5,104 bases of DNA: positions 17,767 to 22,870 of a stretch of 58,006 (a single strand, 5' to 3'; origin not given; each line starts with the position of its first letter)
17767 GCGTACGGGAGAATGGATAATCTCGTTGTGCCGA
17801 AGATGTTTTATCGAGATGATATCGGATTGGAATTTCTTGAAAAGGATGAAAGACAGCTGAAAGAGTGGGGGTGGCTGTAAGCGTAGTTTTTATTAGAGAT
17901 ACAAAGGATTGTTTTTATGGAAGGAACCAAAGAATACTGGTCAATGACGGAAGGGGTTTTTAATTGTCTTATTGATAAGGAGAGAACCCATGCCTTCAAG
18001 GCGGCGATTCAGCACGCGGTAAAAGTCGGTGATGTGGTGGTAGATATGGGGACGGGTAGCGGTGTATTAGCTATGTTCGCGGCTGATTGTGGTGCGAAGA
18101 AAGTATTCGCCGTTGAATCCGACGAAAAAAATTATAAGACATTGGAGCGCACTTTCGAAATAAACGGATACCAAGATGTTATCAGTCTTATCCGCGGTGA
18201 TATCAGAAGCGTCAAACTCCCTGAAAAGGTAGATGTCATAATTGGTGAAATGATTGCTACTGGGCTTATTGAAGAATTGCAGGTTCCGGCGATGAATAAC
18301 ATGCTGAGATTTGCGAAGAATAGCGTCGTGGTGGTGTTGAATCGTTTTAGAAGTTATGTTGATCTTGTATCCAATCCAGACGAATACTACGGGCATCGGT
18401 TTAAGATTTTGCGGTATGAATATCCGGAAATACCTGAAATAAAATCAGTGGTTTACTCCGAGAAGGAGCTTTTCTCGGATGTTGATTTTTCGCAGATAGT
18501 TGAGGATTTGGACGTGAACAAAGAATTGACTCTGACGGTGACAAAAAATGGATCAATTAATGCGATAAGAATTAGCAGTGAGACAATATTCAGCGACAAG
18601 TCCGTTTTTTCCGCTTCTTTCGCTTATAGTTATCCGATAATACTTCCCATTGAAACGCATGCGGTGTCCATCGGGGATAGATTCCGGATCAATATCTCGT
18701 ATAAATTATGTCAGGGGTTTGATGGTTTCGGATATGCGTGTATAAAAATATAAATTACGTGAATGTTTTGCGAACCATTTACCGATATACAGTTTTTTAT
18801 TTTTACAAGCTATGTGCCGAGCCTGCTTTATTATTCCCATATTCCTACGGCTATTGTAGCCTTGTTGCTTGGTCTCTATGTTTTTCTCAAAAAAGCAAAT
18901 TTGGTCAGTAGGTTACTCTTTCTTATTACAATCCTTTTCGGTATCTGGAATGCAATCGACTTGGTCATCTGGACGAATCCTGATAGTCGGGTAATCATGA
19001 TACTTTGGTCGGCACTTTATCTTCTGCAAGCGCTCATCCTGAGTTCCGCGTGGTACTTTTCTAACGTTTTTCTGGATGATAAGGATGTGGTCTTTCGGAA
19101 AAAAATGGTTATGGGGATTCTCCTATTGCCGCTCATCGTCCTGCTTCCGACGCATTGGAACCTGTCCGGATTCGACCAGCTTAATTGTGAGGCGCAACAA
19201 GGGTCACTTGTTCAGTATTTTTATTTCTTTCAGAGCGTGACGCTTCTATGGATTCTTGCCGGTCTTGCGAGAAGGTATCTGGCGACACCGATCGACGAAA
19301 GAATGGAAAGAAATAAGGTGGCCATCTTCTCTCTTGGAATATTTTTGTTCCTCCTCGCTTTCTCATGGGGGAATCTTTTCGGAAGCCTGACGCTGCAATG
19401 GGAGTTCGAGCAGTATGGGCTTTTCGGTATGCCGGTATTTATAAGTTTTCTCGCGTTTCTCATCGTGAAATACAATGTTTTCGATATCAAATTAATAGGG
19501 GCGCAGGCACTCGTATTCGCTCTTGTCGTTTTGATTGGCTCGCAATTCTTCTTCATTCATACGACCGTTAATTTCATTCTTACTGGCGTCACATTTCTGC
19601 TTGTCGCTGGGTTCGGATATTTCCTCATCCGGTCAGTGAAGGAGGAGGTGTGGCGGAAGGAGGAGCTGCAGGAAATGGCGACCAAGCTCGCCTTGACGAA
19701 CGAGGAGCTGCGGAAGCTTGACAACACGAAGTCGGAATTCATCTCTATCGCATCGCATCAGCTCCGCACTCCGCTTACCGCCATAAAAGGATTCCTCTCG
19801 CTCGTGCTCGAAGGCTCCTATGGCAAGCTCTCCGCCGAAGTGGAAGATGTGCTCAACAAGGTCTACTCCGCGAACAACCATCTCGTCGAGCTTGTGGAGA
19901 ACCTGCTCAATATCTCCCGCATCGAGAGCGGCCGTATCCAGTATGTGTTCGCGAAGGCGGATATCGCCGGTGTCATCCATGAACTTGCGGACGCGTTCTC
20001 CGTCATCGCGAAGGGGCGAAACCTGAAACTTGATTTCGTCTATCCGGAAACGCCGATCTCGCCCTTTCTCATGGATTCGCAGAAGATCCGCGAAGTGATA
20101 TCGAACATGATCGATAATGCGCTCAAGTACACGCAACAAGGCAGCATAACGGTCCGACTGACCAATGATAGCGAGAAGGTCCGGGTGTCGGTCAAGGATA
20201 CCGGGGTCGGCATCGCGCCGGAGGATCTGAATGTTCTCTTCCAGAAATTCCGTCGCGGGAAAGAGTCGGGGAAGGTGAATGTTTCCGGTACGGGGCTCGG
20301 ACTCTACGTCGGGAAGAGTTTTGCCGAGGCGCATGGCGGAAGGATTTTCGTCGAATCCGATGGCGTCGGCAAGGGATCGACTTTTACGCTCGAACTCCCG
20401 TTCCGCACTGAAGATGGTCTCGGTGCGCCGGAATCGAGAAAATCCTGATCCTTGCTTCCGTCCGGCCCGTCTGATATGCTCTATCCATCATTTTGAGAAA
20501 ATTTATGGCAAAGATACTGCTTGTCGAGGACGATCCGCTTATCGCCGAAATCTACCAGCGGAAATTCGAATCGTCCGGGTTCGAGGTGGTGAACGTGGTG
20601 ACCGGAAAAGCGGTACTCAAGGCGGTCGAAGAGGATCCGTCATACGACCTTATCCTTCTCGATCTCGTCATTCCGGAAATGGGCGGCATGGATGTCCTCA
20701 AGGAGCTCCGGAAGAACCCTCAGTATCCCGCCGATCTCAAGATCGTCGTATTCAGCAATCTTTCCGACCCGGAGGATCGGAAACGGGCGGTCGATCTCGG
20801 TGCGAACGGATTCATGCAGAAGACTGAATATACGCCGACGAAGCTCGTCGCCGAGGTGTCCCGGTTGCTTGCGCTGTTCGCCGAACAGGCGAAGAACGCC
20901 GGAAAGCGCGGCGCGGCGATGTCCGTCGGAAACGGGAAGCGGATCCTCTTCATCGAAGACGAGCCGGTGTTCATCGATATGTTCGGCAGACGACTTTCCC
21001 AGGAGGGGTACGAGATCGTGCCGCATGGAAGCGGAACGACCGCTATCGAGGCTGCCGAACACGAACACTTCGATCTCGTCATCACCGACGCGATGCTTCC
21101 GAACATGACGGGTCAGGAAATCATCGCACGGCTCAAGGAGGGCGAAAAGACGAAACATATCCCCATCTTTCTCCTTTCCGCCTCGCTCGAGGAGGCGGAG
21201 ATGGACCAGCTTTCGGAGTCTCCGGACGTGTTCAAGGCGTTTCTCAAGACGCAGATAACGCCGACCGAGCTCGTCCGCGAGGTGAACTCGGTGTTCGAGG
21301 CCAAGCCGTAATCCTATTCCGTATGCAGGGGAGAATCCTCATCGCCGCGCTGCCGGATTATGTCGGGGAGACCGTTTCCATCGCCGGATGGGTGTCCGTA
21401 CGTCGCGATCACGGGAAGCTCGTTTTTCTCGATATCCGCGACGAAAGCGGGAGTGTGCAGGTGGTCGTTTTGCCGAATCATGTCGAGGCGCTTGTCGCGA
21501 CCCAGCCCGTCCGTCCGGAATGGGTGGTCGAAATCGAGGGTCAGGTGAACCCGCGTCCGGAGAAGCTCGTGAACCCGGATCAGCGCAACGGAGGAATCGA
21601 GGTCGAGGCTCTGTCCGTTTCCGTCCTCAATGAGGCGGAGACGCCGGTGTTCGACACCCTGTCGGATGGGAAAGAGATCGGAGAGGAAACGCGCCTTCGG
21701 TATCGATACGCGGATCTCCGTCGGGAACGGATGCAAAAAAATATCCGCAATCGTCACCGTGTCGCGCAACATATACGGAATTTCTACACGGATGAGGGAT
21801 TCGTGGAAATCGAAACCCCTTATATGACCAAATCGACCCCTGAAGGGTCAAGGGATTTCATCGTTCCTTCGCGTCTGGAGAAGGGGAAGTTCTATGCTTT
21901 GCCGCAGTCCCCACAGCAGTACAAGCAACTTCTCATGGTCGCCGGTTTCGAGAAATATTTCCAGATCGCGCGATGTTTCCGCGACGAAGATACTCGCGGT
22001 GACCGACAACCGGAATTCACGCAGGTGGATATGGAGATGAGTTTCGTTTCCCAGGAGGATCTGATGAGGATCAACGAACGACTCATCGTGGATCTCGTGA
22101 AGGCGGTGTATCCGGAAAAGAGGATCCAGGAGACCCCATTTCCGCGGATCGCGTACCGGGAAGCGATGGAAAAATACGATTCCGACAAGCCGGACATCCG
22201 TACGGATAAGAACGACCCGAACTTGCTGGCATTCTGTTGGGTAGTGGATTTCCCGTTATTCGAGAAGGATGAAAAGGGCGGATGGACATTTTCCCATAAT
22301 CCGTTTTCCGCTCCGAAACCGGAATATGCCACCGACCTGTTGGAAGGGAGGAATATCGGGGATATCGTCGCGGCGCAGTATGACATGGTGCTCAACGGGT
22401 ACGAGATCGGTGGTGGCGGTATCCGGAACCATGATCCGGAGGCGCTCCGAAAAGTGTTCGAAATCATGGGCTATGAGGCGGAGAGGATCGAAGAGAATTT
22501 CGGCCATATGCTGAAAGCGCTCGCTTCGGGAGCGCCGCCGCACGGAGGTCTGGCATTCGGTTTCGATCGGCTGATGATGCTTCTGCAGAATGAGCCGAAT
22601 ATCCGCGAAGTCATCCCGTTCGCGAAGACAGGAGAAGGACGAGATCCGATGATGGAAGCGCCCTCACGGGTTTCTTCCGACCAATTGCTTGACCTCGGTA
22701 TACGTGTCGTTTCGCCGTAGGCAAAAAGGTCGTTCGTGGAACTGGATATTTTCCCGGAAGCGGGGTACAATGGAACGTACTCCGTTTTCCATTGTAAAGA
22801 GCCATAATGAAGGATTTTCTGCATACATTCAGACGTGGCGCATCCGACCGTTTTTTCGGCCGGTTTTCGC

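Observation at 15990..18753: Candidate protein/peptide-modification module: Cys/acid-rich anchored protein + orphan PurD-like ATP-grasp + PRMT-like methyltransferase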

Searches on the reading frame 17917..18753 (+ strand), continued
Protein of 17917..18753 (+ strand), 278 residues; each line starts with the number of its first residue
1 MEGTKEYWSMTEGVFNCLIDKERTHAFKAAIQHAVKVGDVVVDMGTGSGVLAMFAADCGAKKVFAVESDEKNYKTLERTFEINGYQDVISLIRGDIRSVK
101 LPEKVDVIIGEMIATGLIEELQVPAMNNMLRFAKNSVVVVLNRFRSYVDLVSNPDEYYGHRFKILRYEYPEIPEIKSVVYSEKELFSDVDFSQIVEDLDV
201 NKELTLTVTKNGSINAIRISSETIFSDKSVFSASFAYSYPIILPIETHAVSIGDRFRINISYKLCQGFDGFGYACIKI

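Call 75: search_protein_families(library=ncbifam, proteins=[L092:437-1360:+], max_evalue=0.001)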
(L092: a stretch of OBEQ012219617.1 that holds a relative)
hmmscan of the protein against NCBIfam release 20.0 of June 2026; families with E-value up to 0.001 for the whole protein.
L092:437-1360:+ (307 aa): 0 families

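Call 87: search_protein_families(library=padloc, proteins=[window:17917-18753:+], max_evalue=0.001)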
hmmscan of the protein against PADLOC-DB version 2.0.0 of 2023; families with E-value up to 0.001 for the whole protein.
window:17917-18753:+ (278 aa): 1 family
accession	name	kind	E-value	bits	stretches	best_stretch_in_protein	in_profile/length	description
PDLC04134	mad2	-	1.6e-16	58.3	1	34-142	286-395/492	mads_2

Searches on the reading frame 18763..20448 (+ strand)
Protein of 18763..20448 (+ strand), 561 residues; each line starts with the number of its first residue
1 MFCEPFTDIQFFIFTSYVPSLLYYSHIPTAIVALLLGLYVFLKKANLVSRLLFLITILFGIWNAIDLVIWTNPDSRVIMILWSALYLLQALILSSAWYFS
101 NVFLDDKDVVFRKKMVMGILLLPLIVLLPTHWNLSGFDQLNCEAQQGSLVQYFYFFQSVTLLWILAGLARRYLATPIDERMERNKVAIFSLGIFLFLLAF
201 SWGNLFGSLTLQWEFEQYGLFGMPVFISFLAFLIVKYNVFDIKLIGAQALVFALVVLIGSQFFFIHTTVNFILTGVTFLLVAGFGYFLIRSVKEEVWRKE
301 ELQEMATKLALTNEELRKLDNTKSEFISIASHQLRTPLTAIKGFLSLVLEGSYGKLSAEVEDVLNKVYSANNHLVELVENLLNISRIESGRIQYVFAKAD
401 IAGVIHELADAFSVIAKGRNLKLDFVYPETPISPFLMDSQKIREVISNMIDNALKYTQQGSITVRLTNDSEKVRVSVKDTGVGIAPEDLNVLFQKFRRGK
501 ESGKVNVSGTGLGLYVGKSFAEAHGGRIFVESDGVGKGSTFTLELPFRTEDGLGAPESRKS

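Call 3: search_protein_families(library=pfam, proteins=[window:18763-20448:+], max_evalue=0.1)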
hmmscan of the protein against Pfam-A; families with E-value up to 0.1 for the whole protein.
window:18763-20448:+ (561 aa): 4 families
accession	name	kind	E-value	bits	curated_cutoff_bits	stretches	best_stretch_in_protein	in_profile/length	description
PF02518.31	HATPase_c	-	1.5e-28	99.9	26.4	1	438-548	2-110/111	Histidine kinase-, DNA gyrase B-, and HSP90-like ATPase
PF00512.31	HisKA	-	1.7e-17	63.6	26.9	1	323-390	2-66/66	His Kinase A (phospho-acceptor) domain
PF13581.12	HATPase_c_2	-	2.7e-05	24.6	27.4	1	443-521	37-109/127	Histidine kinase-like ATPase domain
PF13589.12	HATPase_c_3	-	0.00028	21.3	25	1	444-544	5-104/137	Histidine kinase-, DNA gyrase B-, and HSP90-like ATPase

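Call 75: search_protein_families(library=ncbifam, proteins=[window:18763-20448:+], max_evalue=0.001)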
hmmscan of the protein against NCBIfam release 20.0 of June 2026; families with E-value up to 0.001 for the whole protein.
window:18763-20448:+ (561 aa): 83 families (the best 25 are shown)
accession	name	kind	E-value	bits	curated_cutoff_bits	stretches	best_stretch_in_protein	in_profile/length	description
NF046044.1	PnpS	equivalog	1.9e-52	178.6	400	1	315-546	162-390/390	two-component system histidine kinase PnpS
TIGR02966.1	phoR_proteo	equivalog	3.2e-48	164.4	334.2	1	315-544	106-332/333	phosphate regulon sensor histidine kinase PhoR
NF033092.0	HK_WalK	equivalog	3.2e-46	158.1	725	1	315-547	364-594/594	cell wall metabolism sensor histidine kinase WalK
NF038297.2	hybrid_HK_HrmK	equivalog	5.4e-45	154.1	725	1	298-551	210-461/607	hybrid histidine kinase/response regulator HrmK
NF047874.1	MASE3_PAS_HK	subfamily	1.9e-44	152.6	560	1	296-550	375-628/655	MASE3 domain-containing sensor histidine kinase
TIGR02956.1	TMAO_torS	equivalog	2e-44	152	676.5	1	315-549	456-684/967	TMAO reductase system sensor histidine kinase/response regulator TorS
NF040691.1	MtrAB_MtrB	equivalog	8.1e-42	143.9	450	1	302-553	250-498/507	MtrAB system histidine kinase MtrB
NF041735.1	hist_kin_RppB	equivalog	4.2e-41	141.2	400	1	325-546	218-438/438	two-component system sensor histidine kinase RppB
NF041880.1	EPS_EpsF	equivalog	1.8e-39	135.6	900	1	314-546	265-492/492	response regulator EpsF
NF011874.0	PRK15347.1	equivalog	7.1e-39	133.5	852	1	303-549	378-616/921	two component system sensor kinase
NF008302.0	PRK11091.1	equivalog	1.4e-38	132.6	838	1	313-547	273-505/779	aerobic respiration two-component sensor histidine kinase ArcB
NF041832.1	near_NosP_CTERM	subfamily_domain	7.5e-38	130.5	400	1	321-550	5-228/370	NahK/ErcS family hybrid sensor histidine kinase/response regulator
TIGR01386.1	cztS_silS_copS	subfamily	2.6e-37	128.9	292.55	1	325-546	243-457/457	heavy metal sensor histidine kinase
NF047465.1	hybrid_HK_LvrA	exception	6.7e-37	126.9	1200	1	298-548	177-423/819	hybrid histidine kinase/response regulator LvrA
NF008318.0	PRK11107.1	equivalog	3.4e-35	121.4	890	1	308-550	278-521/920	two-component sensor histidine kinase BarA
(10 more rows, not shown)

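Call 87: search_protein_families(library=padloc, proteins=[window:18763-20448:+], max_evalue=0.001)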
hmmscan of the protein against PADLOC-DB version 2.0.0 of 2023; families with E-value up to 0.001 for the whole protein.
window:18763-20448:+ (561 aa): 3 families
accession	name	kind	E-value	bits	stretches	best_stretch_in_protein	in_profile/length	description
PDLC04647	PDC-M43B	-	8e-10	36.3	1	445-531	231-318/347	-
PDLC04650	PDC-M43B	-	1.1e-05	22.8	1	445-531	230-319/344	-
PDLC04649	PDC-M43B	-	3.2e-05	21.1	1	441-520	228-308/345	-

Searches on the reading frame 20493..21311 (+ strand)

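Call 3: search_protein_families(library=pfam, proteins=[window:20493-21311:+], max_evalue=0.1)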
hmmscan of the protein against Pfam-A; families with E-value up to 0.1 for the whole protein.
window:20493-21311:+ (272 aa): 3 families
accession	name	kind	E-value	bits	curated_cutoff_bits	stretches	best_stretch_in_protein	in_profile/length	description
PF00072.30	Response_reg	-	4.6e-40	136.7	30.2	2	8-121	1-109/111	Response regulator receiver domain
PF03709.21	OKR_DC_1_N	-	0.00015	22.4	29.3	0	168-253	13-96/111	Orn/Lys/Arg decarboxylase, N-terminal domain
PF18428.7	BRCT_3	-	0.019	15.4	26.1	0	148-206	5-62/102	BRCA1 C Terminus (BRCT) domain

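Call 75: search_protein_families(library=ncbifam, proteins=[window:20493-21311:+], max_evalue=0.001)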
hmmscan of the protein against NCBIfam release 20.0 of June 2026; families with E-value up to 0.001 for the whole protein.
window:20493-21311:+ (272 aa): 99 families (the best 25 are shown)
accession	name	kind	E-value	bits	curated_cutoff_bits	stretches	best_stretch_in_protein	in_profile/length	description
TIGR02154.1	PhoB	equivalog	5.9e-34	117.3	296.2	2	6-132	3-126/226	phosphate regulon transcriptional regulator PhoB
NF007135.0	PRK09581.1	equivalog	9.9e-33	113.6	474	2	5-122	2-116/457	PleD family two-component system response regulator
NF045944.1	ResRegRpaBCyano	equivalog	1.1e-29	103.4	330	2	9-136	1-122/229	response regulator transcription factor RpaB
NF033120.0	vanR_FM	exception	1.5e-29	103.3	460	2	7-131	5-123/231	vancomycin resistance response regulator transcription factor, VanR-F/VanR-M family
NF041866.1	EpsW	equivalog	1.3e-28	99.2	200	2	3-126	3-125/131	exopolysaccharide biosynthesis response regulator EpsW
NF040689.1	MtrAB_MtrA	equivalog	1.4e-27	96.5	300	2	8-128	1-115/219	MtrAB system response regulator MtrA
NF040534.1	resp_reg_YycF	equivalog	3.4e-27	95.2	340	2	7-127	2-116/231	response regulator YycF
NF007005.1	PRK09468.1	equivalog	1.2e-26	93.6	331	2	6-130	4-123/237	osmolarity response regulator transcription factor OmpR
NF041733.1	resp_reg_CseB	equivalog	1.6e-26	93.1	350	2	7-135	2-124/228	two-component system response regulator CseB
NF053854.1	RespRegPhoBBctds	equivalog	7.4e-26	90.9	270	2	8-132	1-121/225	two-component system response regulator PhoB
NF008296.0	PRK11083.1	equivalog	9.6e-26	90.6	273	2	5-134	3-126/228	two-component system response regulator CreB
NF046022.1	RespRegCpdRBruc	equivalog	1.2e-25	89.8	180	2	5-72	1-67/120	cell cycle two-component system response regulator CpdR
TIGR01387.1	cztR_silR_copR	subfamily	1.4e-25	90.2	279.2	2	8-129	1-117/218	heavy metal response regulator transcription factor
NF007969.0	PRK10693.1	equivalog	2e-25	89.6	329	2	147-239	6-96/337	two-component system response regulator RssB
NF033117.2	vanR_ACDEGLN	exception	6.4e-25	88.1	350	2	8-134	1-121/226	VanR-ABDEGLN family response regulator transcription factor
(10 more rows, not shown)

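Call 87: search_protein_families(library=padloc, proteins=[window:20493-21311:+], max_evalue=0.001)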
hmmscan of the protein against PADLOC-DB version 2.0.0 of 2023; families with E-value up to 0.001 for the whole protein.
window:20493-21311:+ (272 aa): 5 families
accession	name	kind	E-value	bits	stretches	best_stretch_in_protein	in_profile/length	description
PDLC00405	SduA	-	2.3e-08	31.9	1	5-66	6-66/323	DUF4263 domain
PDLC04725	PDC-M60B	-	1.1e-06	26.6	0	6-63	4-62/158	-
PDLC04055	PD-T4-6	-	5.8e-06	23.3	0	119-264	329-479/496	-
PDLC04726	PDC-M60C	-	2.2e-05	21.5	0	7-63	2-60/407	-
PDLC04134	mad2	-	0.0001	19.3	0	6-177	314-426/492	mads_2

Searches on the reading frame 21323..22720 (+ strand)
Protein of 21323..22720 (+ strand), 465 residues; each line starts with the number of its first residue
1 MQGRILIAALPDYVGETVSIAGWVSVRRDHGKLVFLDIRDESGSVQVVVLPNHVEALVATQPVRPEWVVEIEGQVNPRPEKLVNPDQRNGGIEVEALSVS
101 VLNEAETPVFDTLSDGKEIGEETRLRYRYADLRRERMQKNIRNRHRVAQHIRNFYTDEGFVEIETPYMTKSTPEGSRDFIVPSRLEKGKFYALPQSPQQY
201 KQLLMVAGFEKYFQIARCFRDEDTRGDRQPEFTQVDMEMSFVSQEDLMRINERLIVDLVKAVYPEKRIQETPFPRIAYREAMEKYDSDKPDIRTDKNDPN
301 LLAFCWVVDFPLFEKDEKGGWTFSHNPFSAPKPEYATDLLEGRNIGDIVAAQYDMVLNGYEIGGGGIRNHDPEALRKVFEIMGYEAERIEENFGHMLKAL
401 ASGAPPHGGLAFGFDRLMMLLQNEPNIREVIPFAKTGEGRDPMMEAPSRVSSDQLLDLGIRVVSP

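Call 75: search_protein_families(library=ncbifam, proteins=[window:21323-22720:+], max_evalue=0.001)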
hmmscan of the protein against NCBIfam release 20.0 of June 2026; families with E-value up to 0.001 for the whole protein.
window:21323-22720:+ (465 aa): 17 families
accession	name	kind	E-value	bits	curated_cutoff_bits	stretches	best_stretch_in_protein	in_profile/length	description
NF001750.0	PRK00476.1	equivalog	3.3e-189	630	443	2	13-295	16-296/590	aspartate--tRNA ligase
TIGR00459.1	aspS_bact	equivalog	5.9e-168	559.8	373.85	2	13-295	14-291/586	aspartate--tRNA ligase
NF009460.0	PRK12820.1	equivalog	3.5e-127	425.5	1379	2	11-295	31-324/723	bifunctional aspartyl-tRNA synthetase/aspartyl/glutamyl-tRNA amidotransferase subunit C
NF003483.0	PRK05159.1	equivalog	3.5e-68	230.5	353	1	4-434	5-430/438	aspartate--tRNA(Asn) ligase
TIGR00458.1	aspS_nondisc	equivalog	7.7e-59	199.8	368.4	1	15-434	12-420/428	aspartate--tRNA(Asn) ligase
NF001756.1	PRK00484.1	subfamily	6.2e-45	153.8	468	2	15-286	51-322/488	lysine--tRNA ligase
TIGR00499.1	lysS_bact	equivalog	5.1e-43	147.4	427.6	2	16-298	54-336/496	lysine--tRNA ligase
NF003037.0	PRK03932.1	equivalog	5.4e-40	137.7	414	2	11-266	12-266/451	asparagine--tRNA ligase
TIGR00457.1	asnS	equivalog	4.2e-38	131.3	342.6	2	13-267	14-269/455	asparagine--tRNA ligase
NF002821.0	PRK02983.1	equivalog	5.3e-34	117.4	742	2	14-269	658-906/1102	bifunctional lysylphosphatidylglycerol synthetase/lysine--tRNA ligase LysX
NF009101.0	PRK12445.1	subfamily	3.3e-29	101.8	1026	2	17-288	67-339/505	lysine--tRNA ligase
TIGR00462.1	genX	equivalog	6.9e-25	88.1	286.9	2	142-288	2-145/304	EF-P lysine aminoacylase EpmA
NF006828.0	PRK09350.1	equivalog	1e-20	74.3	264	2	137-285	12-156/325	elongation factor P--(R)-beta-lysine ligase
NF005054.0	PRK06462.1-4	equivalog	2.6e-16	59.6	309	1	126-311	10-211/318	asparagine synthetase A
NF005052.0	PRK06462.1-1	equivalog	4.7e-16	58.8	368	1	102-264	12-175/353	asparagine synthetase A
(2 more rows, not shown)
